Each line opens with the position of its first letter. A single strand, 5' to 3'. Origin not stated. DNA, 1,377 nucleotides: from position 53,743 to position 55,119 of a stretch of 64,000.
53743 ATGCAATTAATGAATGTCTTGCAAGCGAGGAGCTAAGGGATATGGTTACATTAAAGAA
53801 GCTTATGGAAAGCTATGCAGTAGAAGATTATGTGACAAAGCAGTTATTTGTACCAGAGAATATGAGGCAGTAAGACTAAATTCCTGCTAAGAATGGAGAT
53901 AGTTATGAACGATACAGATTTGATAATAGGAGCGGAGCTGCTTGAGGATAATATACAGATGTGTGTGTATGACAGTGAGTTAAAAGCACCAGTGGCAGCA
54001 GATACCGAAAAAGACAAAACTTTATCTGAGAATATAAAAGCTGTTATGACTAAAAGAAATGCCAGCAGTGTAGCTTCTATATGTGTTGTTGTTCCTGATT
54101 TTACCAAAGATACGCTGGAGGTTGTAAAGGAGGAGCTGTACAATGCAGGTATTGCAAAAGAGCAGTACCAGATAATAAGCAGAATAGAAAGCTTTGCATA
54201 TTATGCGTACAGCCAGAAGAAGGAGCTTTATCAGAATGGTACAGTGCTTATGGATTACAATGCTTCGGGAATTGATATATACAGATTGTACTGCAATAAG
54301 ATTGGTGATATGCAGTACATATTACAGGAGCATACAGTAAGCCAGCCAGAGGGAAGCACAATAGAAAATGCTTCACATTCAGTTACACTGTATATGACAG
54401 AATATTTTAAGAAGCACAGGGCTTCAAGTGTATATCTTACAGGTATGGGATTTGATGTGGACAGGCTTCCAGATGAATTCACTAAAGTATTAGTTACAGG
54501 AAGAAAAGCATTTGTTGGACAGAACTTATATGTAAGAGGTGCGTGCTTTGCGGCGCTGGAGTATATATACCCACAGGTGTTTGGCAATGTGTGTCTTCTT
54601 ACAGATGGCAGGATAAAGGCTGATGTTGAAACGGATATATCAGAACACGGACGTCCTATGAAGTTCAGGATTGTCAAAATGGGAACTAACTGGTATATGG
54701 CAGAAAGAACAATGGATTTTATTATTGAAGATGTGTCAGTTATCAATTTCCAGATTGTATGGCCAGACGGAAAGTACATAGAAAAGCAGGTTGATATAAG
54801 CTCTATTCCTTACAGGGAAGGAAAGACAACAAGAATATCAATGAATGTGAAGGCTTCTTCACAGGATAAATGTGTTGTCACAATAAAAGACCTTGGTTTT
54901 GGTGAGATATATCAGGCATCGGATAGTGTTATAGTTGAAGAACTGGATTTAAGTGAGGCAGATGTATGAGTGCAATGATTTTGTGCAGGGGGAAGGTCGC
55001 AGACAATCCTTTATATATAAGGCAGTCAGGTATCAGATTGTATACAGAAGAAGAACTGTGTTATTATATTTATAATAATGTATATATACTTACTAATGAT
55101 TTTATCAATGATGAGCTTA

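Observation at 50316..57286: Translationally coupled four-gene operon of unknown function: giant scaffold, Hsp70 relic, TPR-like protein, membrane coiled-coil protein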

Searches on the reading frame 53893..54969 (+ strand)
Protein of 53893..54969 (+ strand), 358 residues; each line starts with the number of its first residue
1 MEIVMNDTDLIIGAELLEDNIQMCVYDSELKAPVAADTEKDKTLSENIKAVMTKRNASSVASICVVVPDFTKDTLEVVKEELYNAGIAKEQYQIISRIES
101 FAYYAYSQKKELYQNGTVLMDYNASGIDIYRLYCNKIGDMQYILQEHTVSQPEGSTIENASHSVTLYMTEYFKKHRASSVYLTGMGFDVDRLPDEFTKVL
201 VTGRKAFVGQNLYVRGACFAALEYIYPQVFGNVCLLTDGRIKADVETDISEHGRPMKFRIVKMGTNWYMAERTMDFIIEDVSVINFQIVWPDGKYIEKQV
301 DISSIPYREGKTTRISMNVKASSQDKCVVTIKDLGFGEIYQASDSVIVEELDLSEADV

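Call 3: search_protein_families(library=pfam, proteins=[window:53893-54969:+], max_evalue=0.1)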
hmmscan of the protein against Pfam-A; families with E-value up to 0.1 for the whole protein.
window:53893-54969:+ (358 aa): 1 family
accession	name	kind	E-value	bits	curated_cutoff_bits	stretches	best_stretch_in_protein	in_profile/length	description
PF18980.5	DUF5716_C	-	1.9e-76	257.3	34.7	1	63-353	2-296/296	Family of unknown function (DUF5716) C-terminal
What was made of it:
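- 53893..54969 (+): g2: DUF5716 pseudo-Hsp70 (358 aa; probably 354 aa from ATG 53905). Pfam DUF5716_C 2e-76 (call 3).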

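Call 4: search_protein_families(library=ncbifam, proteins=[window:53893-54969:+], max_evalue=0.1)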
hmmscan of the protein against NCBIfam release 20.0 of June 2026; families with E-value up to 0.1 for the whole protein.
window:53893-54969:+ (358 aa): 2 families
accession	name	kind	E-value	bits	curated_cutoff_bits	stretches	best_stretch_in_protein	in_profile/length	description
NF045509.1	CellDiv_HetF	equivalog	0.024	12.9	1200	1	16-70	273-327/836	cell division protein HetF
NF052593.1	NPN_racem_MAR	equivalog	0.057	12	500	1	15-139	13-141/415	nickel-dependent malate racemase, LarAH6 family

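Call 6: search_protein_families(library=padloc, proteins=[window:53893-54969:+], max_evalue=0.1)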
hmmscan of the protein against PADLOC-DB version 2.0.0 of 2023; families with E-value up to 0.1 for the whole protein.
window:53893-54969:+ (358 aa): 0 families

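Call 7: search_solved_structures(query=window:53893-54969:+, max_evalue=10)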
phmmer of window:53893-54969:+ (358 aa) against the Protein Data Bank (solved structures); distinct sequences matched with E-value up to 10: 4.
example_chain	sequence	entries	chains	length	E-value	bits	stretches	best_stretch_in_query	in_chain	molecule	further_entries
1et9_A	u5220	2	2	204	0.28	13.6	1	102-150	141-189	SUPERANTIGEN SPE-H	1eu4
8x2a_A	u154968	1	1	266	0.38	13.1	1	53-152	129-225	Cytoplasmic tyrosine-protein kinase BMX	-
3sxr_A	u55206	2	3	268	0.53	12.6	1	53-152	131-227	Cytoplasmic tyrosine-protein kinase BMX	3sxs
6i99_A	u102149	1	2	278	0.55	12.6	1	53-152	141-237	Cytoplasmic tyrosine-protein kinase BMX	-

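Call 8: find_homologous_proteins(query=window:53893-54969:+, max_evalue=0.001)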
Query window:53893-54969:+ (358 aa): 50 proteins with E <= 0.001 among 1180 candidates.
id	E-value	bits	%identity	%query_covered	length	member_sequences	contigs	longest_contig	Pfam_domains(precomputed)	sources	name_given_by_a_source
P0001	2.1e-223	759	95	99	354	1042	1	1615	PF18980.6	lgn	-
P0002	2.2e-181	620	78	97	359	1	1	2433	PF18980.6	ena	-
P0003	4.7e-181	619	78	97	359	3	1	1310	PF18980.6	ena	-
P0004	2.3e-153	528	95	70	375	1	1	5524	PF18980.6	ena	-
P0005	1.1e-151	523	96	67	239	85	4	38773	PF18980.6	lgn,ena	-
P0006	2.4e-115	403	94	54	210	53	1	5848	PF18980.6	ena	-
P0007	5.5e-111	389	51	99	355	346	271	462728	PF18980.6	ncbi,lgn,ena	-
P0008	8.9e-111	388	52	99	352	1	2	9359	PF18980.6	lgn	-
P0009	6.5e-109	382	50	98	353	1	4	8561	PF18980.6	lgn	-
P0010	1.4e-107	378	51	98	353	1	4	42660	PF18980.6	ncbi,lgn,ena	-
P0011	1.3e-106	375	51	98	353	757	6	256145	PF18980.6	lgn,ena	-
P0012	1.7e-105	371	51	100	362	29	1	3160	PF18980.6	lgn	-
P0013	1.2e-102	362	49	98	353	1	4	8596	PF18980.6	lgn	-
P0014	1.7e-99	351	60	55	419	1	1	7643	PF18980.6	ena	-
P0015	5.2e-95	337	43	98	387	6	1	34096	PF18980.6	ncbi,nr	ncbi:MAG: DUF5716 family protein [Eubacteriales bacterium]|nr:DUF5716 family protein [Eubacteriales 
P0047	7.9e-30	122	29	83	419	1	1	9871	PF18980.6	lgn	-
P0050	4.0e-4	38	26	49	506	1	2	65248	PF18980.6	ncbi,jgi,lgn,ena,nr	ncbi:MAG: DUF5716 family protein [Defluviitaleaceae bacterium]|nr:DUF5716 family protein [Defluviita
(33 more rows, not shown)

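Call 11: find_related_loci(query=A1, collection=genome_contigs, flank=10000)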
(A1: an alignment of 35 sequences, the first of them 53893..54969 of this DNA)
Query A1 (358 aa) in genome_contigs; peptide patterns used: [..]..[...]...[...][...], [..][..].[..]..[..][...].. (x = any residue, [..] = any of these).
577 stretches matched a pattern; 482 encode a relative of the query (tblastn E <= 1e-3); the best 80 are kept; 80 distinct loci.
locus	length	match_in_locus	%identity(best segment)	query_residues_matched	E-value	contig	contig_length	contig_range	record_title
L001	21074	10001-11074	95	1-358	0e+0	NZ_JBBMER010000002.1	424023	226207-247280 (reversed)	[Lactobacillus] rogosae strain CLA-AA-H255 CLAAAH255_contig_2_length_424023, whole genome shotgun sequence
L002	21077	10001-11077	51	1-358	3e-118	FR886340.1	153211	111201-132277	Eubacterium sp. CAG:252 genomic scaffold, scf185, whole genome shotgun sequence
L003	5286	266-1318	51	5-356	6e-115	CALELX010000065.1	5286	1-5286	MAG TPA_asm: uncultured Lachnospira sp. isolate SRR1747018_bin.70_CONCOCT_v1.1_MAG genome assembly, contig: ERZ808240.10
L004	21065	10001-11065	51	1-356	1e-114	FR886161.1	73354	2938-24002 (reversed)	Eubacterium sp. CAG:248 genomic scaffold, scf29, whole genome shotgun sequence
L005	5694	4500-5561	50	2-356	2e-114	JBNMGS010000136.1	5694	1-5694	MAG: Lachnospira sp. isolate CM_BacLac695.142 k141_425969_length_5694_cov_9.0677, whole genome shotgun sequence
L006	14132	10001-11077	51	1-358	2e-111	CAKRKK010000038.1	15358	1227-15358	MAG: uncultured Lachnospira sp. isolate REFINED_METABAT215_TOP10_CONTIGS_1500_ASSEMBLY_K77_MERGED__Hadza_PheChl_Fiber-Ha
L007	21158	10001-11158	43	5-354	5e-102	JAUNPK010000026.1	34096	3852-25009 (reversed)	MAG: Eubacteriales bacterium isolate S36M_St_19 NODE_676_length_34096_cov_20.272994, whole genome shotgun sequence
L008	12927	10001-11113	44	1-355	2e-101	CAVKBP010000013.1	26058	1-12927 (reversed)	Ruminococcus sp. CAG:382 isolate H07683-L1_cleanbin_000014 genome assembly, contig: Spades_H07683-L1_contig_1318, whole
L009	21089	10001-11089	42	10-356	8e-97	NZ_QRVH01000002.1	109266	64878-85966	Eubacterium sp. AF22-9 AF22-9.Scaf2, whole genome shotgun sequence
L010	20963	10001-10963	46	42-355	2e-96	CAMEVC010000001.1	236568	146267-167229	MAG: uncultured Eubacterium sp. isolate SRR11489784_bin.36_metaWRAP_v1.3_MAG genome assembly, contig: ERZ11466716.6, who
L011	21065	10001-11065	43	10-353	2e-95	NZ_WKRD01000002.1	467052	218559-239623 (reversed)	Lachnospira eligens strain BIOML-A1 scaffold2_size467163, whole genome shotgun sequence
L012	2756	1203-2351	41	7-355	2e-97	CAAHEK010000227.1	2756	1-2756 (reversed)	MAG TPA_asm: uncultured Lachnospira sp., isolate HGM12388, WGS project CAAHEK010000000 data, contig: SRS820625_60_k75_41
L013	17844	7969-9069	43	2-353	4e-94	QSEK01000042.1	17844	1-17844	Eubacterium sp. AM49-13BH AM49-13BH.Scaf42, whole genome shotgun sequence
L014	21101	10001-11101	43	2-353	7e-94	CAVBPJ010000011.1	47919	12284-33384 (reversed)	Evtepia sp. isolate G02608-L1_cleanbin_000014 genome assembly, contig: Spades_G02608-L1_contig_279, whole genome shotgun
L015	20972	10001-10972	44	42-357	5e-93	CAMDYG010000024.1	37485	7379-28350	MAG: uncultured Eubacterium sp. isolate SRR11489789_bin.15_metaWRAP_v1.3_MAG genome assembly, contig: ERZ11466733.1074,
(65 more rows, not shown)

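Call 17: predict_structure(alignment_id=A1)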
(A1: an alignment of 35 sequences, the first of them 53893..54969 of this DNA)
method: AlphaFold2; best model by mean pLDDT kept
length: 358 residues; sequences in the alignment: 35
mean_pLDDT: 92.1   pTM: 0.88
mean pLDDT of the five models: 92.1, 91.9, 91.4, 91.3, 90.8
residues with pLDDT >= 90: 279; 70-90: 69; 50-70: 9; < 50: 1
segments of 3 or more residues with pLDDT < 50: none
pLDDT, mean of each block of 10 residues (from residue 1): 68 95 96 94 96 95 96 96 97 96 91 90 94 92 94 87 94 95 94 95 93 97 89 91 93 86 94 91 94 93 87 92 96 90 93 79
secondary structure, 60 per line:
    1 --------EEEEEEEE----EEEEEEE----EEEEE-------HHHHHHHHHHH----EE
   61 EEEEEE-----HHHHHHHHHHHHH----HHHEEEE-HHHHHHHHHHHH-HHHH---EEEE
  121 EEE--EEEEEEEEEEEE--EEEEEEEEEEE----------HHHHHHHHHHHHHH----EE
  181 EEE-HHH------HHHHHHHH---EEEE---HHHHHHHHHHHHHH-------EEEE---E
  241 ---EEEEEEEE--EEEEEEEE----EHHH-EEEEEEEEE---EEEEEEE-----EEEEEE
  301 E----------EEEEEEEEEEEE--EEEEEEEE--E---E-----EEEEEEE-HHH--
elements in order: E9-16 E21-27 E32-36 H44-54 E59-66 H72-84 E92-95 H97-108 H110-113 E117-123 E126-137 E140-150 H161-174 E179-183 H194-201 E205-208 H212-225 E233-236 E244-251 E254-261 E271-279 E283-289 E295-301 E312-323 E326-333 E346-352
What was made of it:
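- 53893..54969 (+): AF2 pLDDT 92, pTM 0.88 (call 17).
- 53917..54600 (+): g2 reduced actin-fold NBD core (aa ~9-236). Motifs are degenerate: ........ for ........, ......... for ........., LTGMGF for LVGGQTR. Lobes IB and IIB are deleted. Model (call 17).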

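Call 21: fold_search(model_id=the predicted structure, library=pdb)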
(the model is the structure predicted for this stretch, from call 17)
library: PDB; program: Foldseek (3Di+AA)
matches with E <= 10: 1377; with E <= 0.001: 263
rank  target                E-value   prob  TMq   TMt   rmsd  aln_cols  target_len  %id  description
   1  6sr6_C                1.8e-11  1.00  0.33  0.24  17.4       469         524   12  Crystal structure of the RAC core with a pseudo substrate bound to Ssz1 SBD (released 2020-03-25)
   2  6sr6_A                1.2e-10  1.00  0.33  0.24  17.2       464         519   13  Crystal structure of the RAC core with a pseudo substrate bound to Ssz1 SBD (released 2020-03-25)
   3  9a5j_A                1.6e-10  1.00  0.47  0.30  11.3       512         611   13  Integrative model of DNAK-GUDB by crosslinking MS and deep learning (released 2024-09-18)
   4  7krv_A                2.1e-10  1.00  0.46  0.33  12.1       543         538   10  Stimulating state of disulfide-bridged Hsp70 DnaK (released 2021-09-15)
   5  7kru_A                2.9e-10  1.00  0.48  0.35  10.3       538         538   10  Stimulating state of a truncated Hsp70 DnaK fused with a substrate peptide (released 2021-09-15)
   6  5obu                  3.7e-10  1.00  0.40  0.29  19.4       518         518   11  Mycoplasma genitalium DnaK deletion mutant lacking SBDalpha in complex with AMPPNP. (released 2018-05-09)
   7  4ani_C                3.7e-10  1.00  0.36  0.27  18.6       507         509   11  Structural basis for the intermolecular communication between DnaK and GrpE in the DnaK chaperone system from Geobacil (released 2012-05-23)
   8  7x3k_B                6.5e-10  1.00  0.40  0.30  16.7       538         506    9  Cryo-EM structure of RAC in the State C2 RNC-RAC complex (released 2022-06-29)
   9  7kzi_A                6.9e-10  1.00  0.43  0.29  11.3       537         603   10  Intermediate state (QQQ) of near full-length DnaK alternatively fused with a substrate peptide (released 2021-05-12)
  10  7kw7_C                7.3e-10  1.00  0.28  0.21  19.8       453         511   10  Atomic cryoEM structure of Hsp90-Hsp70-Hop-GR (released 2021-12-08)
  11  7krv_B                8.2e-10  1.00  0.46  0.33  12.1       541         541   10  Stimulating state of disulfide-bridged Hsp70 DnaK (released 2021-09-15)
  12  4b9q_A                1.2e-09  1.00  0.43  0.28  12.9       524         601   12  Open conformation of ATP-bound Hsp70 homolog DnaK (released 2012-11-14)
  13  5obv                  1.3e-09  1.00  0.39  0.28  19.7       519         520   11  Mycoplasma genitalium DnaK deletion mutant lacking SBDalpha in complex with ADP and Pi. (released 2018-05-09)
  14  8gb3_D                1.3e-09  1.00  0.35  0.26  17.2       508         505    9  Structure of the Mycobacterium tuberculosis Hsp70 protein DnaK bound to the nucleotide exchange factor GrpE (released 2024-01-31)
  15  7kru_B                1.4e-09  1.00  0.45  0.33  10.8       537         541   10  Stimulating state of a truncated Hsp70 DnaK fused with a substrate peptide (released 2021-09-15)
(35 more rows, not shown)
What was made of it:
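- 53893..54969 (+): The top 50 Foldseek PDB hits are all entries containing Hsp70-family proteins, e.g. Ssz1 1.8e-11 and DnaK (call 21).
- On Hsp70 family (PF00012): Foldseek probability 1.00 and E down to 1.8e-11 to Ssz1, DnaK, BiP and Sse1, across both domains (call 21).
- Closest known: Ssz1 of the yeast ribosome-associated complex. Same: It is the best Foldseek match of g2 (call 21).
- Foldseek's top 50 hits are all Hsp70-containing entries spanning NBD plus SBD-beta, led by lidless Ssz1 (call 21).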

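Call 22: search_solved_structures(query=A1, max_evalue=1, show_alignments=2)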
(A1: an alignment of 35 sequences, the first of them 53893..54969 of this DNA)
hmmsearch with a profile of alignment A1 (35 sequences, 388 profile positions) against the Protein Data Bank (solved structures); distinct sequences matched with E-value up to 1: 5.
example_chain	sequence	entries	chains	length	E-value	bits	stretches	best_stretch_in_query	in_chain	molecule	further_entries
3obw_A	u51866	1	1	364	0.0012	21.2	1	184-241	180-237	Protein pelota homolog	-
5obw_A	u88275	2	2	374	0.066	15.4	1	1-113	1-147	Chaperone protein DnaK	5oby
5obx_A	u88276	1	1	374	0.075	15.3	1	1-113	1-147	Chaperone protein DnaK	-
5obu_A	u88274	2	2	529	0.4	12.9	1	1-112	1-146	Chaperone protein DnaK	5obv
2zsh_B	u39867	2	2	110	0.98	11.6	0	45-106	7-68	DELLA protein GAI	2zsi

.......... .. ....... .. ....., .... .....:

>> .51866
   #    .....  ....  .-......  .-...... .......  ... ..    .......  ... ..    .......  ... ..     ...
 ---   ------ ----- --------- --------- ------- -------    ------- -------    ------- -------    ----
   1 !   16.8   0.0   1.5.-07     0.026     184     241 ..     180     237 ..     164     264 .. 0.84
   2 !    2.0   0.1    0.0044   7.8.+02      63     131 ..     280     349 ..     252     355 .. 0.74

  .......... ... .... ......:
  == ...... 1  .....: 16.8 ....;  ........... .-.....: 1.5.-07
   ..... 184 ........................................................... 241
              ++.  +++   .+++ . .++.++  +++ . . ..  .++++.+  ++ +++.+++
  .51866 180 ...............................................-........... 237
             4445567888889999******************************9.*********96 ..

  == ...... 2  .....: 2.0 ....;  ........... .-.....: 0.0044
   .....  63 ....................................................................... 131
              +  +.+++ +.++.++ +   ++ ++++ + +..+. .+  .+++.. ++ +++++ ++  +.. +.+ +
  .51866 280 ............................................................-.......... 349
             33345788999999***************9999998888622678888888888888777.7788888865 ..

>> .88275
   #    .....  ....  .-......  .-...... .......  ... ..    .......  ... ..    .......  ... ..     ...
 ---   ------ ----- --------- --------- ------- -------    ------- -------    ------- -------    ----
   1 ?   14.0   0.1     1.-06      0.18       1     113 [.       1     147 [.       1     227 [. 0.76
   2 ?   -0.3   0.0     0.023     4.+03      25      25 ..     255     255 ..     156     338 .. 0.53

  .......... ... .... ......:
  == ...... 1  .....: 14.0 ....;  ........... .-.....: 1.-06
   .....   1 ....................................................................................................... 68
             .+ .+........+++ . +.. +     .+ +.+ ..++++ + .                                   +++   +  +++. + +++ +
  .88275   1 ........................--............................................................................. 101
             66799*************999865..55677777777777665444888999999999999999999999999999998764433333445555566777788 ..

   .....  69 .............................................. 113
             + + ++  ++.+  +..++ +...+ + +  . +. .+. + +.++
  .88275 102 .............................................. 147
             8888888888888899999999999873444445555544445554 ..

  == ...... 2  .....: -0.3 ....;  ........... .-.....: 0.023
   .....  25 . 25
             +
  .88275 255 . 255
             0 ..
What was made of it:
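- On Hsp70 family (PF00012): A profile search of the PDB gives only E 0.066 to Mycoplasma DnaK (call 22).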

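Call 42: find_encoding_contigs(protein=P0050, flank=10000, max_places=2)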
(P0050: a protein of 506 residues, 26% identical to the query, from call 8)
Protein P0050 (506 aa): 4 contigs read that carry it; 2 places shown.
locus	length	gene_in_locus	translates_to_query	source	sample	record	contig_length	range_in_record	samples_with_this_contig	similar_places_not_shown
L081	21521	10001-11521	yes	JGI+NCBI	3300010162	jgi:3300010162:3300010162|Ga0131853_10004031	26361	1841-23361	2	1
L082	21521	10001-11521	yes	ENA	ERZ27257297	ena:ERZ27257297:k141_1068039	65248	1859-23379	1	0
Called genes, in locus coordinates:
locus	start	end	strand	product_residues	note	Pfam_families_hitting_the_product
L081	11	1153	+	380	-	-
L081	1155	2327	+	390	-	PF18984:DUF5717_N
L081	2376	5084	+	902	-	PF18984:DUF5717_N, PF18983:DUF5717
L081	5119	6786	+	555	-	PF00012:HSP70, PF06723:MreB_Mbl (weak), PF00012:HSP70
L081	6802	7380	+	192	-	PF05685:Uma2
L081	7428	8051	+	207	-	PF00753:Lactamase_B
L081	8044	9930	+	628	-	PF01025:GrpE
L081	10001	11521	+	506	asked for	PF18980:DUF5716_C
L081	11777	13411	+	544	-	PF00012:HSP70, PF06723:MreB_Mbl (weak), PF18980:DUF5716_C (weak)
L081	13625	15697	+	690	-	PF00012:HSP70, PF06723:MreB_Mbl, PF00012:HSP70, PF00092:VWA, PF13519:VWA_2 (faint), PF25106:VWA_4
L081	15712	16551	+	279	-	PF01814:Hemerythrin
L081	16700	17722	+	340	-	PF10602:RPN7 (faint), PF13432:TPR_16 (faint), PF20308:TPR-S (faint), PF23241:HAT_PRP39_C (faint), PF00515:TPR_1 (faint), PF07719:TPR_2 (faint), PF13174:TPR_6 (faint), PF14559:TPR_19 (weak), +4 more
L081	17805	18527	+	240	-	PF01048:PNP_UDP_1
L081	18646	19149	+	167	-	PF00293:NUDIX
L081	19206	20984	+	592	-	PF00664:ABC_membrane, PF00005:ABC_tran, PF02463:SMC_N (faint), PF09818:ABC_ATPase (faint), PF13304:AAA_21 (faint)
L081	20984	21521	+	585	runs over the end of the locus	PF00664:ABC_membrane, PF00005:ABC_tran, PF02463:SMC_N, PF13304:AAA_21 (faint)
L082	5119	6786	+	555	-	PF00012:HSP70, PF06723:MreB_Mbl (weak), PF00012:HSP70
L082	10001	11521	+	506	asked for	PF18980:DUF5716_C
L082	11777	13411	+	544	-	PF00012:HSP70, PF06723:MreB_Mbl (weak), PF18980:DUF5716_C (weak)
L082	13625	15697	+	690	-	PF00012:HSP70, PF06723:MreB_Mbl, PF00012:HSP70, PF00092:VWA, PF13519:VWA_2 (faint), PF25106:VWA_4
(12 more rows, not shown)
